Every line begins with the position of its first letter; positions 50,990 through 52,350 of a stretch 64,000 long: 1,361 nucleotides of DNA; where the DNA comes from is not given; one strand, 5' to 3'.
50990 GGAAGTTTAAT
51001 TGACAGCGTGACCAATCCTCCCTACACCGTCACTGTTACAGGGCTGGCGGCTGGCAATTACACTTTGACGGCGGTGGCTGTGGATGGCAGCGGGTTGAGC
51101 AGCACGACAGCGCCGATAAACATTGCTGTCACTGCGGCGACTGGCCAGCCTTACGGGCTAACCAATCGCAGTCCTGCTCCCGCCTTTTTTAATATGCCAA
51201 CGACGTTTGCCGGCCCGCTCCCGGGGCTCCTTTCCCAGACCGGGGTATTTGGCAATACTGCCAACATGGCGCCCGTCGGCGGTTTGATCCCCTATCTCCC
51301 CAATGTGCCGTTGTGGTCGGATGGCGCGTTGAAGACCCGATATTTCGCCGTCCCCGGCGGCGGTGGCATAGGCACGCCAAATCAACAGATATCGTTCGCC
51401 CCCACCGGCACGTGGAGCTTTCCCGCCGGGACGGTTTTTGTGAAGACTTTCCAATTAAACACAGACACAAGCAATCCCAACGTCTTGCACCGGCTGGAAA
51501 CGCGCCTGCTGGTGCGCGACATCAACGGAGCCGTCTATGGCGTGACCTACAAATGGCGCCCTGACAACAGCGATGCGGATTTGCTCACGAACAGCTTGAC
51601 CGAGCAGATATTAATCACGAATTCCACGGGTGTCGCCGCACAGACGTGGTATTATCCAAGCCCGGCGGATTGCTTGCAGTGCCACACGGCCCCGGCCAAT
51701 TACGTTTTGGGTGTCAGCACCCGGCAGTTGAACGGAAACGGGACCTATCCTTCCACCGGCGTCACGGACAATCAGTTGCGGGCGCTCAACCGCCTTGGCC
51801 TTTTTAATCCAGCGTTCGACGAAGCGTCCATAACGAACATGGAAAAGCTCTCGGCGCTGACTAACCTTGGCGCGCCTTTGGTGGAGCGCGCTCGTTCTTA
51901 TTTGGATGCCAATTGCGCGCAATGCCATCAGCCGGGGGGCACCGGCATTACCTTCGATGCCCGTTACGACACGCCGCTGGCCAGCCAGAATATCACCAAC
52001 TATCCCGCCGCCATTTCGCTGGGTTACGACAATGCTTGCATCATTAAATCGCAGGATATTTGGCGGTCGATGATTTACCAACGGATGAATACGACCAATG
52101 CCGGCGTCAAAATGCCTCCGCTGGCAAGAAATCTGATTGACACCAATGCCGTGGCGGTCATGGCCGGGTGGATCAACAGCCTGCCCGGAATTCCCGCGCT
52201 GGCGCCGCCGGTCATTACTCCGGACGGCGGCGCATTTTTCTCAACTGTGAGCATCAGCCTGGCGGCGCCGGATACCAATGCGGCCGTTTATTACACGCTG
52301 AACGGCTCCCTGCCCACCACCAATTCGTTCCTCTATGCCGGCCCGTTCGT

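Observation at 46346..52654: Giant surface protein fusing a PQQ-type propeller, sugar-binding modules and a diheme cytochrome c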

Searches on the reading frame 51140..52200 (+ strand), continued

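Call 45: search_protein_families(library=pfam, proteins=[L063:9256-10323:-, L073:9374-10465:-, L060:9413-10489:-, L073:7261-7893:+, L080:7165-7872:+, L060:6999-7727:+, L066:5488-7911:+, L054:5279-7891:+, L053:6567-9932:+, L064:5001-10346:+], max_evalue=0.001)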
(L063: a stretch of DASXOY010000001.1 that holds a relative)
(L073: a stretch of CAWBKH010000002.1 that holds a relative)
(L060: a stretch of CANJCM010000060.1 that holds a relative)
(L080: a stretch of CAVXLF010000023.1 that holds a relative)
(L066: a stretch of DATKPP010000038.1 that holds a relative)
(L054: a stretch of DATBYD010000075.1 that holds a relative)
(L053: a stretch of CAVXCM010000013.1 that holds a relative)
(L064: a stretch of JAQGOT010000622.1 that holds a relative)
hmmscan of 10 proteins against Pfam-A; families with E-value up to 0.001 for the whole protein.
L063:9256-10323:- (355 aa): 10 families
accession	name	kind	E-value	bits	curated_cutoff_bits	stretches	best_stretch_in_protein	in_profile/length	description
PF21783.3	YNCE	-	2.8e-19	70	27.1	2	112-222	219-331/339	YNCE-like beta-propeller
PF10282.15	Lactonase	-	2e-17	63.8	21.7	2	180-333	148-321/344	Lactonase, 7-bladed beta-propeller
PF25174.1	Beta-prop_THOC3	-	1.6e-14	54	305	2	164-351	78-261/272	THOC3 beta-propeller domain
PF02239.22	Cytochrom_D1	-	4.4e-13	49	25.5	1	236-341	12-115/368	Cytochrome D1 heme domain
PF23414.1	Beta-prop_EML_2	-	9.6e-12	45.3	90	1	179-300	3-121/266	Echinoderm microtubule-associated protein second beta-propeller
PF01436.27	NHL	-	4.9e-08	33.1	20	0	176-193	3-19/28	NHL repeat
PF08450.18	SGL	-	2.7e-06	27.6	26.3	0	307-337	138-168/246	SMP-30/Gluconolactonase/LRE-like region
PF01731.26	Arylesterase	-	4.1e-06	27.4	21.3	0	51-74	48-71/86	Arylesterase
PF07676.18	PD40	-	5.9e-05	23.4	20.9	0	309-323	15-30/38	WD40-like Beta Propeller Repeat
PF24807.1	WD40_CDC20-Fz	-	0.00027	20.8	200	0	196-342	28-174/292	CDC20/Fizzy WD40 domain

L073:9374-10465:- (363 aa): 3 families
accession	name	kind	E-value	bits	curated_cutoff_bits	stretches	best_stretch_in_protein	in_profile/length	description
PF04055.27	Radical_SAM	-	1.4e-26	94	29.5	1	12-166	2-163/166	Radical SAM superfamily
PF13186.11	SPASM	-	4.6e-10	40.1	21.5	1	241-303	3-67/67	Iron-sulfur cluster-binding domain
PF13353.11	Fer4_12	-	0.00034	21.4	22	1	16-82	14-82/137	4Fe-4S single cluster domain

L060:9413-10489:- (358 aa): 10 families
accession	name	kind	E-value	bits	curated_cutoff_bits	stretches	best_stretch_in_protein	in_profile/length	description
PF21783.3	YNCE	-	4e-22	79.4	27.1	2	253-351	235-331/339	YNCE-like beta-propeller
PF10282.15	Lactonase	-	5.8e-20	72.2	21.7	2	182-343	149-331/344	Lactonase, 7-bladed beta-propeller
PF02239.22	Cytochrom_D1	-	6.9e-15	54.9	25.5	2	234-345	9-118/368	Cytochrome D1 heme domain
PF25174.1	Beta-prop_THOC3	-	2.6e-14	53.3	305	1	137-353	50-262/272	THOC3 beta-propeller domain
PF23414.1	Beta-prop_EML_2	-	3.4e-08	33.6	90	0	183-325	6-146/266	Echinoderm microtubule-associated protein second beta-propeller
PF01731.26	Arylesterase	-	1.5e-05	25.5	21.3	0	175-206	53-84/86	Arylesterase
PF08450.18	SGL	-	0.00015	21.9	26.3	0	155-236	114-244/246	SMP-30/Gluconolactonase/LRE-like region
PF07676.18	PD40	-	0.00016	21.9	20.9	0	139-148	14-23/38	WD40-like Beta Propeller Repeat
PF12894.13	ANAPC4_WD40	-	0.00018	22.1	22.9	0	138-177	43-81/91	Anaphase-promoting complex subunit 4 WD40 domain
PF23749.1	DUF7165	-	0.0007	18.9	26.7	0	135-238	23-127/442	Domain of unknown function (DUF7165)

L073:7261-7893:+ (210 aa): 0 families

L080:7165-7872:+ (235 aa): 0 families

L060:6999-7727:+ (242 aa): 1 family
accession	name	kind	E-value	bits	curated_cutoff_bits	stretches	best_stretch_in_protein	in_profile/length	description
PF01292.26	Ni_hydr_CYTB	-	1.5e-30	106.7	30.1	1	52-222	2-179/179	Prokaryotic cytochrome b561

L066:5488-7911:+ (807 aa): 2 families
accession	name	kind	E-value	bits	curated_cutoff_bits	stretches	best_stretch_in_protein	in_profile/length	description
PF00593.30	TonB_dep_Rec_b-barrel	-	9.6e-41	141.5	27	1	262-753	38-436/436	TonB dependent receptor-like, beta-barrel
PF07715.20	Plug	-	6.8e-12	46.3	23.9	1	65-175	2-105/107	TonB-dependent Receptor Plug Domain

L054:5279-7891:+ (870 aa): 3 families
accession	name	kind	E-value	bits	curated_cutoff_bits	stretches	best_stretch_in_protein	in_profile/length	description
PF00593.30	TonB_dep_Rec_b-barrel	-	1.2e-40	141.2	27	1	268-815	12-435/436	TonB dependent receptor-like, beta-barrel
PF07715.20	Plug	-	3.2e-10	40.9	23.9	1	135-245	2-105/107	TonB-dependent Receptor Plug Domain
PF14905.12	OMP_b-brl_3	-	8.6e-05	22.2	27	1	531-716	115-299/408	Outer membrane protein beta-barrel family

L053:6567-9932:+ (1122 aa): 3 families
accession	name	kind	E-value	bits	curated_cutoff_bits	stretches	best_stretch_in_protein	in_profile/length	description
PF07995.17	GSDH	-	1.7e-23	83.9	25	2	287-426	155-290/332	Glucose / Sorbosone dehydrogenase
PF13442.11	Cytochrome_CBB3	-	2.5e-05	24.9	27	0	709-800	8-68/68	Cytochrome C oxidase, cbb3-type, subunit III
PF18884.5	TSP3_bac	-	3.1e-05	24.1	25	0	998-1013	1-16/22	Bacterial TSP3 repeat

L064:5001-10346:+ (1782 aa): 7 families
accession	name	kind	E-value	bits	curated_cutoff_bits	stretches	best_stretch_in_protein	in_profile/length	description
PF13385.13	Laminin_G_3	-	4e-24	85.9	27.6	1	1453-1608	1-151/151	Concanavalin A-like lectin/glucanases superfamily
PF07995.17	GSDH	-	7.5e-22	78.5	25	1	605-870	3-225/332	Glucose / Sorbosone dehydrogenase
PF13205.12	Big_5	-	5e-07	30.8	23.6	1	481-561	22-104/105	Bacterial Ig-like domain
PF07691.17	PA14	-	3e-06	27.6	24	1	254-354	44-139/147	PA14 domain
PF02210.31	Laminin_G_2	-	2.6e-05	25.1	22.9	1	1514-1582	33-108/126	Laminin G domain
PF13927.12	Ig_3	-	4.6e-05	24.3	30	1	378-450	1-78/78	Immunoglobulin domain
PF00054.30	Laminin_G_1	-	0.00039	21.1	24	0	1513-1561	33-79/131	Laminin G domain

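Call 83: search_protein_families(library=ncbifam, proteins=[L063:7869-9269:+, L060:7758-9263:+, L053:6567-9932:+, L082:1020-3620:+, L066:5488-7911:+, L070:9357-11555:+, L063:9256-10323:-], max_evalue=0.001)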
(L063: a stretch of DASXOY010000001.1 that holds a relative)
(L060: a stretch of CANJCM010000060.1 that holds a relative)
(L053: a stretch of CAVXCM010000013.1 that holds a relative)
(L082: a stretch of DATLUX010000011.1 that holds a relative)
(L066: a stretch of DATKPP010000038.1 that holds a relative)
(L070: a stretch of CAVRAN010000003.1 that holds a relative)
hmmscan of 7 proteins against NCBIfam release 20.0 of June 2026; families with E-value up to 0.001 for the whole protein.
L063:7869-9269:+ (466 aa): 1 family
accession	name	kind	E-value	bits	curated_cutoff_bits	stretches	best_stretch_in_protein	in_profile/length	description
TIGR03806.1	chp_HNE_0200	subfamily_domain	1.1e-71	241.6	313.3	1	69-380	2-314/314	SO2930 family diheme c-type cytochrome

L060:7758-9263:+ (501 aa): 1 family
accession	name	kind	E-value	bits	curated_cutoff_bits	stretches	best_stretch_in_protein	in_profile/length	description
TIGR03806.1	chp_HNE_0200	subfamily_domain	2.9e-76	256.6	313.3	1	105-416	2-314/314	SO2930 family diheme c-type cytochrome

L053:6567-9932:+ (1122 aa): 4 families
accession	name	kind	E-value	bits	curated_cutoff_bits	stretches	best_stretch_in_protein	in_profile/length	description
TIGR03806.1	chp_HNE_0200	subfamily_domain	1.6e-60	204.9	313.3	1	484-802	2-313/314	SO2930 family diheme c-type cytochrome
TIGR03606.1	non_repeat_PQQ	subfamily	1.7e-16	60.1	434.55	1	82-353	30-268/454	glucose/sorbosone family PQQ-dependent dehydrogenase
NF047639.1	throspo3_MtsD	equivalog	2.2e-08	32.7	800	1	984-1044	470-528/651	cell-cell cohesion protein MtsD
NF042425.1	Amuc_1099_fam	equivalog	4.3e-05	23.2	50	1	1002-1070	106-178/321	Amuc_1099 family pilus-like system protein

L082:1020-3620:+ (867 aa): 2 families
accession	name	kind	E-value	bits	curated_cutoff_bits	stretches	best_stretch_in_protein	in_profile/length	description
TIGR03806.1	chp_HNE_0200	subfamily_domain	7.1e-66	222.5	313.3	1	473-792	2-314/314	SO2930 family diheme c-type cytochrome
TIGR03606.1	non_repeat_PQQ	subfamily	1.2e-15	57.3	434.55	2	282-348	210-272/454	glucose/sorbosone family PQQ-dependent dehydrogenase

L066:5488-7911:+ (807 aa): 10 families
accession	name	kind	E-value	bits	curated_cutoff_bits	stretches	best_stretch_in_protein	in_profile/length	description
TIGR01785.1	TonB-hemin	subfamily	5.4e-29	101.1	316.85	1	459-761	360-657/677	TonB-dependent heme/hemoglobin receptor family protein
TIGR01783.1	TonB-siderophor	subfamily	1.1e-26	93.7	223.5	1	461-764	357-626/649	TonB-dependent siderophore receptor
TIGR01786.1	TonB-hemlactrns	subfamily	7.2e-22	77.5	323.75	1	460-763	388-691/719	TonB-dependent hemoglobin/transferrin/lactoferrin family receptor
NF041535.1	TonB_rec_PqqU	equivalog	1.1e-18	66.9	1200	1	468-765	375-650/676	TonB-dependent receptor PqqU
TIGR01779.1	TonB-B12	equivalog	6e-15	54.8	599.7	2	563-760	427-595/614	TonB-dependent vitamin B12 receptor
NF053590.1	TonB_dep_TOL0244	equivalog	1e-11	44.2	645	0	464-637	327-479/604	TOL_0244 family TonB-dependent receptor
NF010010.0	PRK13483.1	equivalog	6.1e-07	27.8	927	1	505-766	397-648/660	ligand-gated channel protein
TIGR01778.1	TonB-copper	equivalog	8.7e-06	24.7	472.45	1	681-760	521-604/637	TonB-dependent copper receptor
NF007926.1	PRK10641.1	equivalog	1.3e-05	24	836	0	589-651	450-509/617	TonB-dependent vitamin B12 receptor BtuB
TIGR01782.1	TonB-Xanth-Caul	subfamily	5.5e-05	21.6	310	0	625-762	714-843/868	TonB-dependent receptor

L070:9357-11555:+ (732 aa): 10 families
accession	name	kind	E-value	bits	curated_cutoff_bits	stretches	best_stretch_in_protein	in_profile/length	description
NF041535.1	TonB_rec_PqqU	equivalog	1.7e-42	145.6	1200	2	74-295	11-239/676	TonB-dependent receptor PqqU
TIGR01783.1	TonB-siderophor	subfamily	1.1e-33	116.8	223.5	2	398-728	364-645/649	TonB-dependent siderophore receptor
TIGR01786.1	TonB-hemlactrns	subfamily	2.9e-24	85.4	323.75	2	68-189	10-131/719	TonB-dependent hemoglobin/transferrin/lactoferrin family receptor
TIGR01785.1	TonB-hemin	subfamily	1.6e-17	63.2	316.85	2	69-189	8-126/677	TonB-dependent heme/hemoglobin receptor family protein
TIGR01779.1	TonB-B12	equivalog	8.1e-10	37.9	599.7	1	84-219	50-181/614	TonB-dependent vitamin B12 receptor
NF007926.1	PRK10641.1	equivalog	7.4e-08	31.4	836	1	82-210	47-170/617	TonB-dependent vitamin B12 receptor BtuB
NF007349.0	PRK09840.1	equivalog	6e-06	24.5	686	1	464-545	515-596/760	catecholate siderophore receptor Fiu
NF038079.1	TonB_sider_MxcH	equivalog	2e-05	22.9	925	1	137-233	184-280/792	TonB-dependent siderophore myxochelin receptor MxcH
NF007478.2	PRK10064.1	equivalog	6.6e-05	21.4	745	1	72-190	39-156/663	catecholate siderophore receptor CirA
TIGR01776.1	TonB-tbp-lbp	subfamily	0.00045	18.3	468.8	0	16-188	17-185/946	lactoferrin/transferrin family TonB-dependent receptor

L063:9256-10323:- (355 aa): 13 families
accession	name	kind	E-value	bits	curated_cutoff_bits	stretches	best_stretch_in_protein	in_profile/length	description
TIGR03866.1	PQQ_ABC_repeats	subfamily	2.5e-72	243.6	287.3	2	112-353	62-309/310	PQQ-dependent catabolism-associated beta-propeller protein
TIGR02276.1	beta_rpt_yvtn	repeat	2e-56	187.7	27.85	5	312-353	1-42/42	beta-propeller repeat protein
NF052340.1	hydrazine_beta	equivalog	2.7e-37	128.7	560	4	262-353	34-125/372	hydrazine synthase subunit beta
NF052342.1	hydrazine_BC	exception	2.7e-27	95.2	1250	4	106-232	54-183/690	hydrazine synthase subunit beta-gamma fusion subunit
NF052460.1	L-NosZ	equivalog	5.6e-26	91.1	700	2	108-321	60-276/480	clade III lactonase-type nitrous-oxide reductase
NF052280.1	7_blade_YncE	equivalog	2.3e-25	89.1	400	3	230-319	229-315/338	7-bladed beta-propeller protein YncE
NF038117.1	choice_anch_I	subfamily_domain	6.1e-15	55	300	1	33-175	71-217/458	choice-of-anchor I family protein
NF048007.1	MmpL3Stblzr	equivalog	9.8e-15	54.6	600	2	236-333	245-337/366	MmpL3/TtfA transport complex stabilizer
TIGR03907.1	QH_beta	equivalog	5.6e-14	52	223.2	1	240-324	12-102/338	quinohemoprotein amine dehydrogenase subunit beta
TIGR04244.1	nitrous_NosZ_RR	equivalog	5.7e-09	35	625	0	163-222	303-362/627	TAT-dependent nitrous-oxide reductase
NF008258.1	PRK11028.1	equivalog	1.3e-07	31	370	0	266-336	234-308/330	6-phosphogluconolactonase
NF038015.2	AztD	exception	2.7e-07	29.7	400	0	31-145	1-85/356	zinc metallochaperone AztD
NF050136.1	PGL_lacton_Staph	exception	4.2e-07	29.3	500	1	180-323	148-307/341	6-phosphogluconolactonase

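Call 88: search_solved_structures(query=A2, max_evalue=10, show_alignments=3)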
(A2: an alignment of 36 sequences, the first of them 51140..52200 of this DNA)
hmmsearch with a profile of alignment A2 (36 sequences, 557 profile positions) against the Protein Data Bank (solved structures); distinct sequences matched with E-value up to 10: 4.
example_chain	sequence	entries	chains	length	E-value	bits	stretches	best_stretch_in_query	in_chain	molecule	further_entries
6q63_A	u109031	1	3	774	0.00021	23.3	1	425-481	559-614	Beta-hexosaminidase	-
8ayr_A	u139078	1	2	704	0.0059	18.5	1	409-479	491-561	Coagulation factor 5/8 type domain protein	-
9kvu_A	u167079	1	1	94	0.22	13.3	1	9-49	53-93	bacterial immunoglobulin domain B1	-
11xu_G1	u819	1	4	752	0.27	13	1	419-498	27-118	Double zinc ribbon and ankyrin repeat-containing protein 1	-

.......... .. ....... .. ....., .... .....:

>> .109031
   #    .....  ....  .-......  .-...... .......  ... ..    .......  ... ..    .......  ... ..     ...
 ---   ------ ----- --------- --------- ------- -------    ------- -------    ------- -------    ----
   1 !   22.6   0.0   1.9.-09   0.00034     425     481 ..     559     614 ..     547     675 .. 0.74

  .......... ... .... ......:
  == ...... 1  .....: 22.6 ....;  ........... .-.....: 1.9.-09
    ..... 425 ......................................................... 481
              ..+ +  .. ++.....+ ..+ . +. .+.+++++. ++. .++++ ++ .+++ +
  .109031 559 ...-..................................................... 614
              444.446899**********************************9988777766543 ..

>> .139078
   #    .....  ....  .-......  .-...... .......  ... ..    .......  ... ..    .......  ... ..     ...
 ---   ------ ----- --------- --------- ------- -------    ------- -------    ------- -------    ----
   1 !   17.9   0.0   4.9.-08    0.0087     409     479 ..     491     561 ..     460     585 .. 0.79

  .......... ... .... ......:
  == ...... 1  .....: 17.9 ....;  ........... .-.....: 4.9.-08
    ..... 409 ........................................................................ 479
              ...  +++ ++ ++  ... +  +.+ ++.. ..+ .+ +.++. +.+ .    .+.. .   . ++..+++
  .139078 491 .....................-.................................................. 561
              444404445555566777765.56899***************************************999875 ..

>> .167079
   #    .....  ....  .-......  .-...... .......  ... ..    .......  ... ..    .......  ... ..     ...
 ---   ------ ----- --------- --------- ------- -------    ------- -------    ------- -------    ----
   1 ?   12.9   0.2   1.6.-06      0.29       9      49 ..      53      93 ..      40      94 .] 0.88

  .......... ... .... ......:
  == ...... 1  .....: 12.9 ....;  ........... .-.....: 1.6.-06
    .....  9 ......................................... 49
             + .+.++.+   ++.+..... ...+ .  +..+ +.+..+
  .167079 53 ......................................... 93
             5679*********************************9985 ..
